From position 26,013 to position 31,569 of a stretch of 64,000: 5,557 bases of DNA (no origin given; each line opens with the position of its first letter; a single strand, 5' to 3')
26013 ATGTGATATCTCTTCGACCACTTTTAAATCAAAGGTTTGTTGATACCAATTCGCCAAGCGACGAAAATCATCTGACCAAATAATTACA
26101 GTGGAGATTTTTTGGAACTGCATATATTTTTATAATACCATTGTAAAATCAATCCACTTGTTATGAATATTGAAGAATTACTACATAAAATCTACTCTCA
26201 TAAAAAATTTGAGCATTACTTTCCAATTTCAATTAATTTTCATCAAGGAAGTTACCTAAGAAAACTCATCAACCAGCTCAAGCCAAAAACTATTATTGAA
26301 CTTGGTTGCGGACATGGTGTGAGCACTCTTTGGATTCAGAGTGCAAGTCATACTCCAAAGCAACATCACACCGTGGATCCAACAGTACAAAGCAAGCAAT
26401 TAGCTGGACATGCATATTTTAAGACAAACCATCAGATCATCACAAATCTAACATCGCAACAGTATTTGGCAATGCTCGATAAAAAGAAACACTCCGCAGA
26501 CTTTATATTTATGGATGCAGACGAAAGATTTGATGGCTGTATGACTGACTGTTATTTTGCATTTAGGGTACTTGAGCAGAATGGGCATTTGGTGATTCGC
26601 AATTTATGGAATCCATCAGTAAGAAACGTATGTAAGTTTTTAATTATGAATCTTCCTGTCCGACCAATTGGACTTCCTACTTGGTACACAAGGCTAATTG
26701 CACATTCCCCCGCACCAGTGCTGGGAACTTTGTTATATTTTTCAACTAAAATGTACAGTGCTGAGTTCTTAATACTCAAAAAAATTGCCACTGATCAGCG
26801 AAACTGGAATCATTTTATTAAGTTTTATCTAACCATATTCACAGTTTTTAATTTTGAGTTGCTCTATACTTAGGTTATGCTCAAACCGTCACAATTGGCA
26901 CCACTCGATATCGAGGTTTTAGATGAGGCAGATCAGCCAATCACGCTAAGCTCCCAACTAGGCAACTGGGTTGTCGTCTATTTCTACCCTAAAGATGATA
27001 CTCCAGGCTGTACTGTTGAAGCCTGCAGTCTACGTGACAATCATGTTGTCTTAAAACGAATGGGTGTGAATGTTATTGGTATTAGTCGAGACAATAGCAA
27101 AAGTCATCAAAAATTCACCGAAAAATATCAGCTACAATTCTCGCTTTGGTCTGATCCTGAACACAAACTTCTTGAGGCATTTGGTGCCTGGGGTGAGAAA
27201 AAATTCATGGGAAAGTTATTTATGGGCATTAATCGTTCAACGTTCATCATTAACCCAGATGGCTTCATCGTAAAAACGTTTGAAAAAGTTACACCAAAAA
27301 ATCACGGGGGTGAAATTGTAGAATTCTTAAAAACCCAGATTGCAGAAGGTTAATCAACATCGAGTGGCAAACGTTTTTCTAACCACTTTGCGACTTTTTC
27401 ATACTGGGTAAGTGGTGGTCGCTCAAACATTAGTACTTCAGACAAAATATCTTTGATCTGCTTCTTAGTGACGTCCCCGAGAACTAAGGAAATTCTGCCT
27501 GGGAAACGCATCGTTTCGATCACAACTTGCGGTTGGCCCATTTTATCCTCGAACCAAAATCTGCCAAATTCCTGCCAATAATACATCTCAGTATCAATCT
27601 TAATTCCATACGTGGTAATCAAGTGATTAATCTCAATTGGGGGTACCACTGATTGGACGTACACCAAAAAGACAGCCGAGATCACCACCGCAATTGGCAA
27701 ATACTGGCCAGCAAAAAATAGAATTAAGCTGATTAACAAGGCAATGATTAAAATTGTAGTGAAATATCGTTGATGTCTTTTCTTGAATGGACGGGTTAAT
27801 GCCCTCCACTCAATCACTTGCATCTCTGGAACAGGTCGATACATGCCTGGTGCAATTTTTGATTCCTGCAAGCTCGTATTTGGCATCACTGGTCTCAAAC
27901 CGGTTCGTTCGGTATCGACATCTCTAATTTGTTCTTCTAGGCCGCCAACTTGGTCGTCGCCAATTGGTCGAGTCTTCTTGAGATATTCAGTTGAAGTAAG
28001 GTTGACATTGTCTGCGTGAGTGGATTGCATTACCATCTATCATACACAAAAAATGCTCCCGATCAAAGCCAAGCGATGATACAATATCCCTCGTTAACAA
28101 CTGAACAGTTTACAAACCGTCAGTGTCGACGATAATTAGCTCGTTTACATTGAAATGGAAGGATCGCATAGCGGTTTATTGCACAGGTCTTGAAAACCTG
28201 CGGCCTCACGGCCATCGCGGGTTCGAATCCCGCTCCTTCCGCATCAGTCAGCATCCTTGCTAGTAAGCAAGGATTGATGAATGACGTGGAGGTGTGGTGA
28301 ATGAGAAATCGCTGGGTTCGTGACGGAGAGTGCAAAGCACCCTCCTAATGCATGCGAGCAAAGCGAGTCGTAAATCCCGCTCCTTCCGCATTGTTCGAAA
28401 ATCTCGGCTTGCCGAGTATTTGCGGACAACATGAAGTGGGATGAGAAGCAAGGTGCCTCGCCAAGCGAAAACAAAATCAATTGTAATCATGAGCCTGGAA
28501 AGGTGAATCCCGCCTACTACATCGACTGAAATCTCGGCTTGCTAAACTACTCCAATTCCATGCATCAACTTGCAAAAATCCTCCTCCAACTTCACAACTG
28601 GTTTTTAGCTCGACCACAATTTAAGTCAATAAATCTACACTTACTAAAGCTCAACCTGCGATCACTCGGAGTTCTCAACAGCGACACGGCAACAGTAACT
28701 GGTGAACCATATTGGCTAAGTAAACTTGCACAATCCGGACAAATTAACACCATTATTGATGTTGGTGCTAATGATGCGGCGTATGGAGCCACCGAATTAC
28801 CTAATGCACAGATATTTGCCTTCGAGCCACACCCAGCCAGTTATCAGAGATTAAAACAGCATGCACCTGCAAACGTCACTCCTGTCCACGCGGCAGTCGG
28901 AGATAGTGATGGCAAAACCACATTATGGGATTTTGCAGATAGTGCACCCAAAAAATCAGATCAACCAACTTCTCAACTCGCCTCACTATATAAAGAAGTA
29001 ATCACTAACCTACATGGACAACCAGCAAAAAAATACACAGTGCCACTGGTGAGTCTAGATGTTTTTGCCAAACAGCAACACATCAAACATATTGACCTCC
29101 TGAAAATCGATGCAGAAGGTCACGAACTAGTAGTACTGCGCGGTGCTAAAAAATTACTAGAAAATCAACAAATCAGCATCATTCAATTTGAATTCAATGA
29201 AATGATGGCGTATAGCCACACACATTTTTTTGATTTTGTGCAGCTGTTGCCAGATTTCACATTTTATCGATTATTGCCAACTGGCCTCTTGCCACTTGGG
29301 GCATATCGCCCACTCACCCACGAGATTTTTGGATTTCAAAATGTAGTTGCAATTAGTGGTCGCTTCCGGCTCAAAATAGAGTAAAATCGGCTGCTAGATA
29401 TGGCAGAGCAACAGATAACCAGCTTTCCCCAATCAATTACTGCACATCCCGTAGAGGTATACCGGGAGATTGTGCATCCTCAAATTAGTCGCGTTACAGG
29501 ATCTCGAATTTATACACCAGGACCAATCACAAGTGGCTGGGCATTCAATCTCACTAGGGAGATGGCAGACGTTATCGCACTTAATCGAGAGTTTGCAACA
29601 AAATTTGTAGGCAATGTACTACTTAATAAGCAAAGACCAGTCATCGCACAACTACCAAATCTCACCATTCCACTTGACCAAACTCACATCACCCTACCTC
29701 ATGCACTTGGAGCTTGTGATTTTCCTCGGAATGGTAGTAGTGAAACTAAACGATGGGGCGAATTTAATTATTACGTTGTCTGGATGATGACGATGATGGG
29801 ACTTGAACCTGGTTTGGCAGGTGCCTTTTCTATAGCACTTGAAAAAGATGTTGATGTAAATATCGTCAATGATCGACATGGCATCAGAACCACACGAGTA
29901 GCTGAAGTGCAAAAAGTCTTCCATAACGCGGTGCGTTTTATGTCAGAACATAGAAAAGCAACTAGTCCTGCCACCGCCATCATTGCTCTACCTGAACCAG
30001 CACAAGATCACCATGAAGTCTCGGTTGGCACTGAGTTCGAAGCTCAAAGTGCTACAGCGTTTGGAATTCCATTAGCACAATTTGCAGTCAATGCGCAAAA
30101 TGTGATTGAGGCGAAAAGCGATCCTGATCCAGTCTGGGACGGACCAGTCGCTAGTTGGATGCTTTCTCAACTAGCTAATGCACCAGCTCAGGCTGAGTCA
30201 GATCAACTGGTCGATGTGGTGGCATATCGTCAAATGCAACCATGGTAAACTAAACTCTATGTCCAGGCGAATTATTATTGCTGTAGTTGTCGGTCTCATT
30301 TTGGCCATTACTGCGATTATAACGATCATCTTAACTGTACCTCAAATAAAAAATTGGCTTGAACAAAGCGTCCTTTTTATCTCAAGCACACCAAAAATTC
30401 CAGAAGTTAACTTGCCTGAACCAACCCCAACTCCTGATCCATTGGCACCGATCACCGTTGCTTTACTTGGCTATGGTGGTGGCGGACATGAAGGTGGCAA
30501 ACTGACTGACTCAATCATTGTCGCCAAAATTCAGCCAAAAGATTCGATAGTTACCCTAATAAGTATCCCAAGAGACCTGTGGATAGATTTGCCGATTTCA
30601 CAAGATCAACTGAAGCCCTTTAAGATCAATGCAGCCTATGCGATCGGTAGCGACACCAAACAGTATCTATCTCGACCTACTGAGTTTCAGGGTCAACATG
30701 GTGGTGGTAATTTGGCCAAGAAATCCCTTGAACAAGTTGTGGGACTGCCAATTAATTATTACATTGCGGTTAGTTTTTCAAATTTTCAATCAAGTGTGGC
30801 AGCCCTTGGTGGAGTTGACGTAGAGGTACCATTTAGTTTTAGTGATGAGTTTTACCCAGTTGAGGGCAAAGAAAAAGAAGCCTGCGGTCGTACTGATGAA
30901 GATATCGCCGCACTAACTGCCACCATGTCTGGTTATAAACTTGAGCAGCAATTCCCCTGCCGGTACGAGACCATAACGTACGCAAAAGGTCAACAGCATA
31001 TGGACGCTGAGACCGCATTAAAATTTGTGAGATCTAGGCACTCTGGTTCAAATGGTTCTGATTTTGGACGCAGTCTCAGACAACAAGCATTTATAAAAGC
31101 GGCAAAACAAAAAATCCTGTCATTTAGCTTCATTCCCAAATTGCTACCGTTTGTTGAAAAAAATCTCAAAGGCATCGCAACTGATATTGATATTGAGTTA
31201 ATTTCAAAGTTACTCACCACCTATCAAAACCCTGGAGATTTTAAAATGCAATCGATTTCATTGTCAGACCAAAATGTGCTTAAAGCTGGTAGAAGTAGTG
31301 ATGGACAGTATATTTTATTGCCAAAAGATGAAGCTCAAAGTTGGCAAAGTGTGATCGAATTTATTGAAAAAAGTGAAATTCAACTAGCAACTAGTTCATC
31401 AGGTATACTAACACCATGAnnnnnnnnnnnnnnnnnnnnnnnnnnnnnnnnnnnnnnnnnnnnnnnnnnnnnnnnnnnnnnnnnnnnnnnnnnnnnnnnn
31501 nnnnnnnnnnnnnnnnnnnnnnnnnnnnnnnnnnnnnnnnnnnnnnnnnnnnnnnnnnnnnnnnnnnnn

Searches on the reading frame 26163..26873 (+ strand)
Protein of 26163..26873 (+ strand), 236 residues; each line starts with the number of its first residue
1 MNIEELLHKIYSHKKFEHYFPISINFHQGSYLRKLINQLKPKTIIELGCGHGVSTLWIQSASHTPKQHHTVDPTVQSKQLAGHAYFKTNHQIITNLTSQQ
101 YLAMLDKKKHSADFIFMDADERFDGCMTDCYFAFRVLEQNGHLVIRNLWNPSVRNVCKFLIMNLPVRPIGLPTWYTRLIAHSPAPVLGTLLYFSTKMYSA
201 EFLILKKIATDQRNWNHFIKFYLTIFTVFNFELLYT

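Call 41: search_protein_families(library=pfam, max_evalue=0.00001, proteins=[window:26163-26873:+])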
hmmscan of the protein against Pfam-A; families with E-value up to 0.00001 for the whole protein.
window:26163-26873:+ (236 aa): 1 family
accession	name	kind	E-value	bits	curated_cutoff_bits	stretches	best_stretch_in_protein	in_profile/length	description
PF13578.12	Methyltransf_24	-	7.9e-09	36.8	26.3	1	45-145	1-102/105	Methyltransferase domain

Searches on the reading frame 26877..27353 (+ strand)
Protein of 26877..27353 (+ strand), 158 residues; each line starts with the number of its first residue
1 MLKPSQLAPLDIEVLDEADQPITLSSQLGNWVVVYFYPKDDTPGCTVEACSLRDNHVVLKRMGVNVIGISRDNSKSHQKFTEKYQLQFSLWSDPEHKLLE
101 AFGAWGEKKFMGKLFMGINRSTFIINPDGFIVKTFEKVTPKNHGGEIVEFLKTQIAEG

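Call 41: search_protein_families(library=pfam, max_evalue=0.00001, proteins=[window:26877-27353:+])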
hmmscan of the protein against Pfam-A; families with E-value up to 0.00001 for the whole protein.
window:26877-27353:+ (158 aa): 2 families
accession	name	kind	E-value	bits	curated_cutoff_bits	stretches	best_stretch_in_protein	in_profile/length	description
PF00578.27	AhpC-TSA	-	4.8e-35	120.6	26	1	9-133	6-123/124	AhpC/TSA family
PF08534.16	Redoxin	-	1.2e-15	58.1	26.6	1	16-140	15-137/148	Redoxin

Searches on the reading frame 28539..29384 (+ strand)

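Call 42: search_protein_families(library=pfam, max_evalue=0.00001, proteins=[window:28539-29384:+])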
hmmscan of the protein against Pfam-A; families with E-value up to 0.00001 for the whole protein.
window:28539-29384:+ (281 aa): 1 family
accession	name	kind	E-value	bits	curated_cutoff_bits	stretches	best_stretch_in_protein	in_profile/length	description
PF05050.19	Methyltransf_21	-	7.5e-23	82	22.7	1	74-232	1-160/173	Methyltransferase FkbM domain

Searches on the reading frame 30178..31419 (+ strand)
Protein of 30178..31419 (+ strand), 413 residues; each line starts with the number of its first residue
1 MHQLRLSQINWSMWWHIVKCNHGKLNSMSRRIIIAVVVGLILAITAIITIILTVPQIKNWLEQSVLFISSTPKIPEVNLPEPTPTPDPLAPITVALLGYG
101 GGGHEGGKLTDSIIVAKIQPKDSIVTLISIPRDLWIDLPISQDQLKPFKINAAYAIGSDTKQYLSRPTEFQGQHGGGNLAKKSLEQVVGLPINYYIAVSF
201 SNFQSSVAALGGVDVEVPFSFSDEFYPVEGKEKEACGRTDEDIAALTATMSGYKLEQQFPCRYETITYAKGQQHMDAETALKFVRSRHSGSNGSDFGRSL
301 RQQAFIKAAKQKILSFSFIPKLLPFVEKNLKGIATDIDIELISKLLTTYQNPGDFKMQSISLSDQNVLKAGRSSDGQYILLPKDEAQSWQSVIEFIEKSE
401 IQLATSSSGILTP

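Call 42: search_protein_families(library=pfam, max_evalue=0.00001, proteins=[window:30178-31419:+])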
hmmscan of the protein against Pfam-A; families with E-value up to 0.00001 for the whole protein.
window:30178-31419:+ (413 aa): 1 family
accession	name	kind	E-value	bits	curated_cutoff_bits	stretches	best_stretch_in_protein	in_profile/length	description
PF03816.19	LytR_cpsA_psr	-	2.1e-34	119.3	24.6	1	110-314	2-149/150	LytR_cpsA_psr family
